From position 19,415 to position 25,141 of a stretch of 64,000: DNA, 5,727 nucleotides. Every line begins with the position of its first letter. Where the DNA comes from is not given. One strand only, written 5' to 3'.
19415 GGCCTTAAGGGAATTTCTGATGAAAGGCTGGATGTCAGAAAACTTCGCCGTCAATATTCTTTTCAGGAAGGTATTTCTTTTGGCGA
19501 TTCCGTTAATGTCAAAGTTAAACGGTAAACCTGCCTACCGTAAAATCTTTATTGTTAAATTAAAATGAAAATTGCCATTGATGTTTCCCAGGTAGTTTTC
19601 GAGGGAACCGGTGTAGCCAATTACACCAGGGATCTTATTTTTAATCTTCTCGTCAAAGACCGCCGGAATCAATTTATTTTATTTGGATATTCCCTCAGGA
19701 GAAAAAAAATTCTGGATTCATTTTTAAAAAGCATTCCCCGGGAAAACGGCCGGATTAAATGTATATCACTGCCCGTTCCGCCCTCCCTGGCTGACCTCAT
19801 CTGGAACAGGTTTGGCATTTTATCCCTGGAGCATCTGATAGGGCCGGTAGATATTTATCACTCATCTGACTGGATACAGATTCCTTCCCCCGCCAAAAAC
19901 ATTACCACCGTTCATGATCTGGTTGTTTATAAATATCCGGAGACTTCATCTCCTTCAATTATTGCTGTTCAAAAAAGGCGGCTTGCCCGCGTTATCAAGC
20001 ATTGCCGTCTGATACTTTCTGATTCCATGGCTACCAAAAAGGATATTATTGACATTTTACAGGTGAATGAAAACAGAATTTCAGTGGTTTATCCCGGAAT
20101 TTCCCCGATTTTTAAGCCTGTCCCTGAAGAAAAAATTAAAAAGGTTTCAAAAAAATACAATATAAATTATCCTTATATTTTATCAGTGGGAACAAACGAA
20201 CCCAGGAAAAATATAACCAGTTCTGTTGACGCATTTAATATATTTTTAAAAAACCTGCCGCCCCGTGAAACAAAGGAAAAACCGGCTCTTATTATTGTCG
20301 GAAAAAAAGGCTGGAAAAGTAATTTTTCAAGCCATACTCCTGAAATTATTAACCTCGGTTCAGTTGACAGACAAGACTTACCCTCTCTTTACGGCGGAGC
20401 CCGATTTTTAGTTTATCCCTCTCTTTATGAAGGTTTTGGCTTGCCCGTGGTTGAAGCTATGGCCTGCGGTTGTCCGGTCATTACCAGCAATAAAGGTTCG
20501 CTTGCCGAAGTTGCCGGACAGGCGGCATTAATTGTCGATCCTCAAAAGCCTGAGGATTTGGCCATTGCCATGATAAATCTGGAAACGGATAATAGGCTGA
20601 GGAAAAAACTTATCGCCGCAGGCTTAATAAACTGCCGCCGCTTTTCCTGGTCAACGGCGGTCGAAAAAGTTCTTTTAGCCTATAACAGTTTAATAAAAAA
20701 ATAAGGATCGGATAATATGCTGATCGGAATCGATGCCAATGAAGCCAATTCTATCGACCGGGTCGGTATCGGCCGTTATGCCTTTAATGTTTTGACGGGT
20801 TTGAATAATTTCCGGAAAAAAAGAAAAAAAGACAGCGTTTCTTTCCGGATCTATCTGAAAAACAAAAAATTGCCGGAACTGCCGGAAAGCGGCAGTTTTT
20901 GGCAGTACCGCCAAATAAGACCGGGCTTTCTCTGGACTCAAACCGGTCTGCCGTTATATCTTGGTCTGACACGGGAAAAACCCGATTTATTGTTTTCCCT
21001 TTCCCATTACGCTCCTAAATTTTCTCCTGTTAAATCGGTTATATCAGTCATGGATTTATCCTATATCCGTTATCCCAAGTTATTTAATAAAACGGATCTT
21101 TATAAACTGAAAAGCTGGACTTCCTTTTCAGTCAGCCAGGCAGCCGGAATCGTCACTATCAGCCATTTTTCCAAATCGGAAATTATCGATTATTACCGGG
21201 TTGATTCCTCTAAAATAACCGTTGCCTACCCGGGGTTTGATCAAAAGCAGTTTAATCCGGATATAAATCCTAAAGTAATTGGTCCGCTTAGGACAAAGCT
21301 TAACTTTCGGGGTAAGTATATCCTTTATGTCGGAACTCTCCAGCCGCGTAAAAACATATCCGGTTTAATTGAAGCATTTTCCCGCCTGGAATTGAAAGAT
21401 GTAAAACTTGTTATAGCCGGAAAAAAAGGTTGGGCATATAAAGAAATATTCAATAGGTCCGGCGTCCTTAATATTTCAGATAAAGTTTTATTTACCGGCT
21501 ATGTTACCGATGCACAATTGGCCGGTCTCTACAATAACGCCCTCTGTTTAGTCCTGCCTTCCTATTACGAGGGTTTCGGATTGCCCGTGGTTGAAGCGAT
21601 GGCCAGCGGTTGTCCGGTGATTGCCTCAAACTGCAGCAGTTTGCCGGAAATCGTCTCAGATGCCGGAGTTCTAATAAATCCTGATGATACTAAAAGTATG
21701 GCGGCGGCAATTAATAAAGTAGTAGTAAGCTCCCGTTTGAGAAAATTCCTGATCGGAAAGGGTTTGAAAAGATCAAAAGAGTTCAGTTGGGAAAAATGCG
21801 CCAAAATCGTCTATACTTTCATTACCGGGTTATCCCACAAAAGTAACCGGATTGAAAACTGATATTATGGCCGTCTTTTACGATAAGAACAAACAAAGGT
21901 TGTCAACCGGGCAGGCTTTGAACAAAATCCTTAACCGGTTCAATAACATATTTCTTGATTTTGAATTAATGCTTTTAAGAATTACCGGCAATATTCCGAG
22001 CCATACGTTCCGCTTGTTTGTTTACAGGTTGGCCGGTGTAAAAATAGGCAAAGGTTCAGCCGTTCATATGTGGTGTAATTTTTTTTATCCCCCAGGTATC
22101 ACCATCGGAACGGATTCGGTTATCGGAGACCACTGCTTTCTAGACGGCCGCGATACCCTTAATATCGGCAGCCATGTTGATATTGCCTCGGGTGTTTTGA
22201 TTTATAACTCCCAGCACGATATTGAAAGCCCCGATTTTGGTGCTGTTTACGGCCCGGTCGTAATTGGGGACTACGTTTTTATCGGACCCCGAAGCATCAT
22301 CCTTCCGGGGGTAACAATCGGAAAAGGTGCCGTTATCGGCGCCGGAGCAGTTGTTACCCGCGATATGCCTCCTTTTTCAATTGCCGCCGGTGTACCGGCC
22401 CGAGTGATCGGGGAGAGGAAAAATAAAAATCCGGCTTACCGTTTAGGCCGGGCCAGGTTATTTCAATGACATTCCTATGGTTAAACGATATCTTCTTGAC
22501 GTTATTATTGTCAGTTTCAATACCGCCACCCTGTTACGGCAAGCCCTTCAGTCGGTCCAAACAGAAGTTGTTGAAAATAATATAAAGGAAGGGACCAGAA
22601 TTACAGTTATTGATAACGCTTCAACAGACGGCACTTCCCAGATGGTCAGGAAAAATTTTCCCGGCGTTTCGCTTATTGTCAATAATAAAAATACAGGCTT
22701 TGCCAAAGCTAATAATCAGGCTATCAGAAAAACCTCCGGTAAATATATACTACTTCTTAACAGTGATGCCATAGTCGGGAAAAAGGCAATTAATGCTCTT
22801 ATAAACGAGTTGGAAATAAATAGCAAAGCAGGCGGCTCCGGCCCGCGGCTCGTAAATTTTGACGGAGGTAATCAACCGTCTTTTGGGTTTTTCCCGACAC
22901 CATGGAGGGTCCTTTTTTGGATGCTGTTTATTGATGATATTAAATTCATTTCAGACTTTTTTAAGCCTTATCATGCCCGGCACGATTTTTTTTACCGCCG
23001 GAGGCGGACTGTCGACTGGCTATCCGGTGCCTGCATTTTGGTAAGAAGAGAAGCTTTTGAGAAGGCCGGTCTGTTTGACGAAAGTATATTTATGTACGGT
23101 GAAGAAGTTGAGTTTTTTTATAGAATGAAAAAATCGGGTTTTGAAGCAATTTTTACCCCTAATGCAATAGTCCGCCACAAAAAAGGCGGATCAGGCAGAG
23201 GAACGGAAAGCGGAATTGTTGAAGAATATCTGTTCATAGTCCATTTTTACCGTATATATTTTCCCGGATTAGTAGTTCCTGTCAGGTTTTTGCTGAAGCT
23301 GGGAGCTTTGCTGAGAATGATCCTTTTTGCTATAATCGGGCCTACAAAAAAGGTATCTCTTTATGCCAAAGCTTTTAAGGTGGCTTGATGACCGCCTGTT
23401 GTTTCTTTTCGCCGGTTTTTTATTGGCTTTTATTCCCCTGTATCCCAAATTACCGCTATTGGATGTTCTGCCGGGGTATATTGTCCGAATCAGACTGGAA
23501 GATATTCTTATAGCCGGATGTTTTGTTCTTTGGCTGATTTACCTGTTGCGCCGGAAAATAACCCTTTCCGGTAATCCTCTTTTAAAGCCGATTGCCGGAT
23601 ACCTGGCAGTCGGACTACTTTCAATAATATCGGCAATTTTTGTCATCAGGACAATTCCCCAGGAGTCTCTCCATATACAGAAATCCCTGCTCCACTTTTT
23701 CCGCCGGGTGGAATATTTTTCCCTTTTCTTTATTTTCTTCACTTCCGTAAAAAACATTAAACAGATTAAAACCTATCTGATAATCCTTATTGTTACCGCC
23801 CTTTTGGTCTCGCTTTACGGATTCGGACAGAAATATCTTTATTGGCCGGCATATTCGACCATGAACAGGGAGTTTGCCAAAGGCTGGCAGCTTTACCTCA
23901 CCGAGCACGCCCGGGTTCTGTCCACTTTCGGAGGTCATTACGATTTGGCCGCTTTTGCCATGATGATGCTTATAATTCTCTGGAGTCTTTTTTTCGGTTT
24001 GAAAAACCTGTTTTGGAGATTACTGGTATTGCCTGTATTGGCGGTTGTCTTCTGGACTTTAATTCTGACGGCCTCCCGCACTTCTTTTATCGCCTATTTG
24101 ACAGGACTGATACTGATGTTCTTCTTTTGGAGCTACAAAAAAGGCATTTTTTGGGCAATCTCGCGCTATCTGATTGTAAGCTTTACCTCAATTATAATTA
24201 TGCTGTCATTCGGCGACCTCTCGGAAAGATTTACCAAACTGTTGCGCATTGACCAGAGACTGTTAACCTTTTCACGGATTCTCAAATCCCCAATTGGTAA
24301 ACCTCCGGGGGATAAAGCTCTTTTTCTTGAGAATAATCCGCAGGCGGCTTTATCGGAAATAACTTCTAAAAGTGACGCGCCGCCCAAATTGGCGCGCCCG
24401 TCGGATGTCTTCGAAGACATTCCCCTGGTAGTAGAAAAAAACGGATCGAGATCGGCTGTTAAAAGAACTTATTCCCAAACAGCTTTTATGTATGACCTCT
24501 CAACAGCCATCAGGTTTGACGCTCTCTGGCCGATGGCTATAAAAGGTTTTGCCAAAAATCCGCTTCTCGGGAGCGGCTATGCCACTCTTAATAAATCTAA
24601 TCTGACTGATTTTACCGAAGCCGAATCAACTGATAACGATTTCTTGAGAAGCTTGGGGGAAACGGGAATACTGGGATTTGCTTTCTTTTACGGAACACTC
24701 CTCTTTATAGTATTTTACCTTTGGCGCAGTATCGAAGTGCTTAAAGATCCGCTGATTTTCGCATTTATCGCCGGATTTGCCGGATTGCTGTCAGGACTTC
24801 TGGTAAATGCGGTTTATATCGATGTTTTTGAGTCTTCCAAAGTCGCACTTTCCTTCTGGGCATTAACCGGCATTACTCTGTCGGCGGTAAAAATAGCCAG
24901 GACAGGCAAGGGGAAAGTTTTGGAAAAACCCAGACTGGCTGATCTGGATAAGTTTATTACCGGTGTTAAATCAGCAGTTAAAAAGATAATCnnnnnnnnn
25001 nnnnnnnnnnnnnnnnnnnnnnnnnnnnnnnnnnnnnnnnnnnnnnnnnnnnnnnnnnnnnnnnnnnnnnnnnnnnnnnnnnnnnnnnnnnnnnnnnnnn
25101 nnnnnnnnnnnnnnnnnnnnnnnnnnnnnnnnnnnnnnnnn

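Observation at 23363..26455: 1030-aa single-ORF fusion of an O-antigen-ligase/Wzy_C-like domain with an ArnT/PMT-like GT-C domain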

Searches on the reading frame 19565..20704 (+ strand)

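Call 5: search_protein_families(library=pfam, proteins=[window:19565-20704:+], max_evalue=0.001)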
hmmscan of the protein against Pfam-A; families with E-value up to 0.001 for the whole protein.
window:19565-20704:+ (379 aa): 5 families
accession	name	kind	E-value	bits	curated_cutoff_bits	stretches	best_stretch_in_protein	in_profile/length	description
PF00534.26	Glycos_transf_1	-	6.5e-30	104.4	26.4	1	195-353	6-169/172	Glycosyl transferases group 1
PF13692.12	Glyco_trans_1_4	-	7.5e-24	85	27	1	204-341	3-141/142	Glycosyl transferases group 1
PF20706.3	GT4-conflict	-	1.9e-08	34.2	26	1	204-320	199-323/385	Family 4 Glycosyltransferase in conflict systems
PF13439.12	Glyco_transf_4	-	4.9e-08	33.6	28.5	1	54-180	37-167/170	Glycosyltransferase Family 4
PF13524.12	Glyco_trans_1_2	-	9.7e-08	32.5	25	1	241-358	16-130/144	Glycosyl transferase-like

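Call 53: search_protein_families(library=ncbifam, proteins=[window:19565-20704:+], max_evalue=0.001)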
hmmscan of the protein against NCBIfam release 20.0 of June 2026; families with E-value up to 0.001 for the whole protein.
window:19565-20704:+ (379 aa): 21 families
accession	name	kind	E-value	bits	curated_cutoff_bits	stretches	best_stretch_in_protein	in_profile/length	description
TIGR04047.1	MSMEG_0565_glyc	hypoth_equivalog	1.4e-28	100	259.85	1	111-374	112-372/373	MSMEG_0565 family glycosyltransferase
TIGR02149.1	glgA_Coryne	subfamily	1.2e-20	74.1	302.4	1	144-376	142-390/391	glycogen synthase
TIGR03449.1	mycothiol_MshA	equivalog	1.1e-18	67.3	462.5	1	142-377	160-404/406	D-inositol-3-phosphate glycosyltransferase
TIGR04157.1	glyco_rSAM_CFB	subfamily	3.5e-17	62.5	400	1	99-317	123-339/406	TIGR04157 family glycosyltransferase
TIGR03088.1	stp2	hypoth_equivalog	1.7e-16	60.3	409.05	1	139-375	131-372/374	TIGR03088 family PEP-CTERM/XrtA system glycosyltransferase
TIGR02472.1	sucr_P_syn_N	equivalog_domain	1.2e-13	50.7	576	1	271-370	329-435/439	sucrose-phosphate synthase, putative, glycosyltransferase domain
NF041876.1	EPS_EpsE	equivalog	1.6e-13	50.7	400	1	264-353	281-372/389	exopolysaccharide biosynthesis GT4 family glycosyltransferase EpsE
NF053787.1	GlcN_PG_synth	equivalog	3.6e-13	49.1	480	1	267-377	250-360/361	N-acetylglucosaminyl phosphatidylglycerol synthase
TIGR02468.1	sucrsPsyn_pln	equivalog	3.9e-11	41.5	1143.95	1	282-366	575-661/1051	sucrose-phosphate synthase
TIGR03999.1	thiol_BshA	equivalog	4.7e-11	42.2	273.7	1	261-377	257-374/375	N-acetyl-alpha-D-glucosaminyl L-malate synthase BshA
NF050063.1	ProtGlycPglJ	equivalog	7.4e-10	38.6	500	1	138-362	135-352/363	N-acetylgalactosamine-N,N'-diacetylbacillosaminyl-diphospho-undecaprenol 4-alpha-N-acetylgalactosaminyltransferase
NF038295.1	EPS_HpsP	equivalog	1.8e-09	37.1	550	1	273-376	282-387/388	hormogonium polysaccharide biosynthesis glycosyltransferase HpsP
TIGR02470.1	sucr_synth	equivalog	9.4e-08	30.6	810.4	1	282-339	647-706/784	sucrose synthase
NF038298.1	EPS_HpsO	equivalog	3.2e-07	29.5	575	1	289-365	299-375/388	hormogonium polysaccharide biosynthesis glycosyltransferase HpsO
NF047684.1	TeichurnBiosyTuaC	equivalog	6.2e-07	28.7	550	1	237-349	245-361/391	teichuronic acid biosynthesis protein TuaC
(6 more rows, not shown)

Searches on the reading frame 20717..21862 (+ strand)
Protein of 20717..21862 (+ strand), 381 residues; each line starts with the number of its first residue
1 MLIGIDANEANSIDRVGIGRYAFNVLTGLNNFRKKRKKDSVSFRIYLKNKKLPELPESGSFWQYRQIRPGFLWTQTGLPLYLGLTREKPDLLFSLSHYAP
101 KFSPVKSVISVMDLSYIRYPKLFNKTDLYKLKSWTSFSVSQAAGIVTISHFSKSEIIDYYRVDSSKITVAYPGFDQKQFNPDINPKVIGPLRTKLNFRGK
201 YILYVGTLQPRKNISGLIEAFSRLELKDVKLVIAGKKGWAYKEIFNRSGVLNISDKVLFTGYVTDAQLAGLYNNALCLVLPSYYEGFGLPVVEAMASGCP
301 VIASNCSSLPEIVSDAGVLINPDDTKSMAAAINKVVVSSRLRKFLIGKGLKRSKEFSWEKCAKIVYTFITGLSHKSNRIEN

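Call 5: search_protein_families(library=pfam, proteins=[window:20717-21862:+], max_evalue=0.001)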
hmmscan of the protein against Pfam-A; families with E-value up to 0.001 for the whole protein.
window:20717-21862:+ (381 aa): 5 families
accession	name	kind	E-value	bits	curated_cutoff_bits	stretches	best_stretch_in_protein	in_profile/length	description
PF00534.26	Glycos_transf_1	-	6.5e-39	133.7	26.4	1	198-346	14-166/172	Glycosyl transferases group 1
PF13692.12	Glyco_trans_1_4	-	1.7e-33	116.3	27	1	200-335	2-139/142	Glycosyl transferases group 1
PF20706.3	GT4-conflict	-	1.3e-08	34.7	26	1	192-320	190-324/385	Family 4 Glycosyltransferase in conflict systems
PF13439.12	Glyco_transf_4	-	2.1e-06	28.3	28.5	1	80-175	64-167/170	Glycosyltransferase Family 4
PF13524.12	Glyco_trans_1_2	-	5e-05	23.7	25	1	218-352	6-128/144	Glycosyl transferase-like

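Call 53: search_protein_families(library=ncbifam, proteins=[window:20717-21862:+], max_evalue=0.001)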
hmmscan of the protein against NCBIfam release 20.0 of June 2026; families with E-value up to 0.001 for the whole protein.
window:20717-21862:+ (381 aa): 33 families (the best 25 are shown)
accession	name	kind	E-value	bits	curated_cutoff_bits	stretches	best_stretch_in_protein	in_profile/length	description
TIGR04047.1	MSMEG_0565_glyc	hypoth_equivalog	1.5e-31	109.8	259.85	1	129-364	126-366/373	MSMEG_0565 family glycosyltransferase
TIGR02149.1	glgA_Coryne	subfamily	1.6e-28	99.9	302.4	1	104-365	106-383/391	glycogen synthase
TIGR03449.1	mycothiol_MshA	equivalog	8.3e-28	97.4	462.5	1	143-365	166-396/406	D-inositol-3-phosphate glycosyltransferase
TIGR03088.1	stp2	hypoth_equivalog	2.5e-22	79.5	409.05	1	154-362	149-363/374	TIGR03088 family PEP-CTERM/XrtA system glycosyltransferase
TIGR04157.1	glyco_rSAM_CFB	subfamily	3.6e-22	78.9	400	1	140-320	168-346/406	TIGR04157 family glycosyltransferase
NF041010.1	glycosy_Agl16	equivalog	3.7e-22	78.7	575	1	141-368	133-347/352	glycosylation protein Agl16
TIGR03999.1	thiol_BshA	equivalog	9.4e-21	74.1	273.7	1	131-360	134-361/375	N-acetyl-alpha-D-glucosaminyl L-malate synthase BshA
NF050063.1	ProtGlycPglJ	equivalog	1.1e-19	70.9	500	1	139-368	142-362/363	N-acetylgalactosamine-N,N'-diacetylbacillosaminyl-diphospho-undecaprenol 4-alpha-N-acetylgalactosaminyltransferase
NF041876.1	EPS_EpsE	equivalog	6.4e-19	68.5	400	1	166-363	187-387/389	exopolysaccharide biosynthesis GT4 family glycosyltransferase EpsE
NF053787.1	GlcN_PG_synth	equivalog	2.6e-17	62.7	480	1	165-360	164-347/361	N-acetylglucosaminyl phosphatidylglycerol synthase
NF047684.1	TeichurnBiosyTuaC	equivalog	4.8e-17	62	550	1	138-341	161-357/391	teichuronic acid biosynthesis protein TuaC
NF038295.1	EPS_HpsP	equivalog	5.9e-17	61.7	550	1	139-364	152-379/388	hormogonium polysaccharide biosynthesis glycosyltransferase HpsP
NF049987.1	DaglGlyslTfaseDgs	equivalog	9.3e-17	60.9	500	1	140-339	100-296/332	processive diacylglycerol alpha-glucosyltransferase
NF038298.1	EPS_HpsO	equivalog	3e-16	59.2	575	1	139-354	144-368/388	hormogonium polysaccharide biosynthesis glycosyltransferase HpsO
NF007396.0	PRK09922.1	equivalog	2.1e-14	53.2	385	1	112-337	93-325/361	lipopolysaccharide 1,6-galactosyltransferase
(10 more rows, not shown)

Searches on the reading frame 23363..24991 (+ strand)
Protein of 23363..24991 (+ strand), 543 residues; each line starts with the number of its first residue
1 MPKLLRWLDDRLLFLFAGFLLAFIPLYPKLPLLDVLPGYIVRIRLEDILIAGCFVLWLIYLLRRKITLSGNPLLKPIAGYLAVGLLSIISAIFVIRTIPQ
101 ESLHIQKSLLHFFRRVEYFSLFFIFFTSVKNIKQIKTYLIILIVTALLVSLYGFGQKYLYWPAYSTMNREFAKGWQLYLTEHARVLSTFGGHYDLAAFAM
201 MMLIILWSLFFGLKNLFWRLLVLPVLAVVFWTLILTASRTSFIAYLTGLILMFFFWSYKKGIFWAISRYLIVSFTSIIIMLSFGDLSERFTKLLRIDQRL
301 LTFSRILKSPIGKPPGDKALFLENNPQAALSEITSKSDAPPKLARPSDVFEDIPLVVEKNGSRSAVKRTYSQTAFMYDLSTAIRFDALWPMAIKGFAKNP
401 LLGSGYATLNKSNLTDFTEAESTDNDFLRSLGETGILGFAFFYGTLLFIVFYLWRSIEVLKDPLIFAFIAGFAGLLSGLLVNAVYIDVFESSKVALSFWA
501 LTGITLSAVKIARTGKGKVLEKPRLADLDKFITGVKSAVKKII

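Call 47: search_solved_structures(query=A2, max_evalue=10, show_alignments=3)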
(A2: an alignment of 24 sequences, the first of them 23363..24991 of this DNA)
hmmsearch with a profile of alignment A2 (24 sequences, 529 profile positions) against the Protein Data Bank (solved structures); distinct sequences matched with E-value up to 10: 1.
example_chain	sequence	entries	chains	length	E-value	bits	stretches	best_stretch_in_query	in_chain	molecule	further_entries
7mq8_NB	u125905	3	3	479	0.84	11.8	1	262-383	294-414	Something about silencing protein 10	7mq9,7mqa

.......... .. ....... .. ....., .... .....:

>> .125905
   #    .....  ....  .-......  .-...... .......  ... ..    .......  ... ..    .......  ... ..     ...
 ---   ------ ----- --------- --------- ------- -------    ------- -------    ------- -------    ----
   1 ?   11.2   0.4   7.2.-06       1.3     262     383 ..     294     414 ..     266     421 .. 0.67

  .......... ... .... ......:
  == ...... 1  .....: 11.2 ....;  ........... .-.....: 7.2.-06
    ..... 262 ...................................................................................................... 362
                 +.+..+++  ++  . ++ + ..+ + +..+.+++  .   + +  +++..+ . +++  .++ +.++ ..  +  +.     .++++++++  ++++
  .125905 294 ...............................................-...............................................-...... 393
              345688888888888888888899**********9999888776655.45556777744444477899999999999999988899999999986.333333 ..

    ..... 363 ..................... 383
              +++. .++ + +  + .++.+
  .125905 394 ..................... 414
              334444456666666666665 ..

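Call 66: search_protein_families(library=pfam, alignment_id=A2, max_evalue=0.001)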
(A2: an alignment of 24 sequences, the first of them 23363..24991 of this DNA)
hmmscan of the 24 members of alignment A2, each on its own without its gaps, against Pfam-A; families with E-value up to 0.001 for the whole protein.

A. member 1, window:23363-24991:+ (543 aa): 1 family
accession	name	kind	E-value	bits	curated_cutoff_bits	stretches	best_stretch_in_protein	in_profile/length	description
PF04932.20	Wzy_C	-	4.6e-15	56.1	31.7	1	226-443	3-149/149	O-Antigen ligase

B. families by the number of members that match (of 24 scanned): 1 family
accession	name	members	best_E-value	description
PF04932.20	Wzy_C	22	8.4e-18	O-Antigen ligase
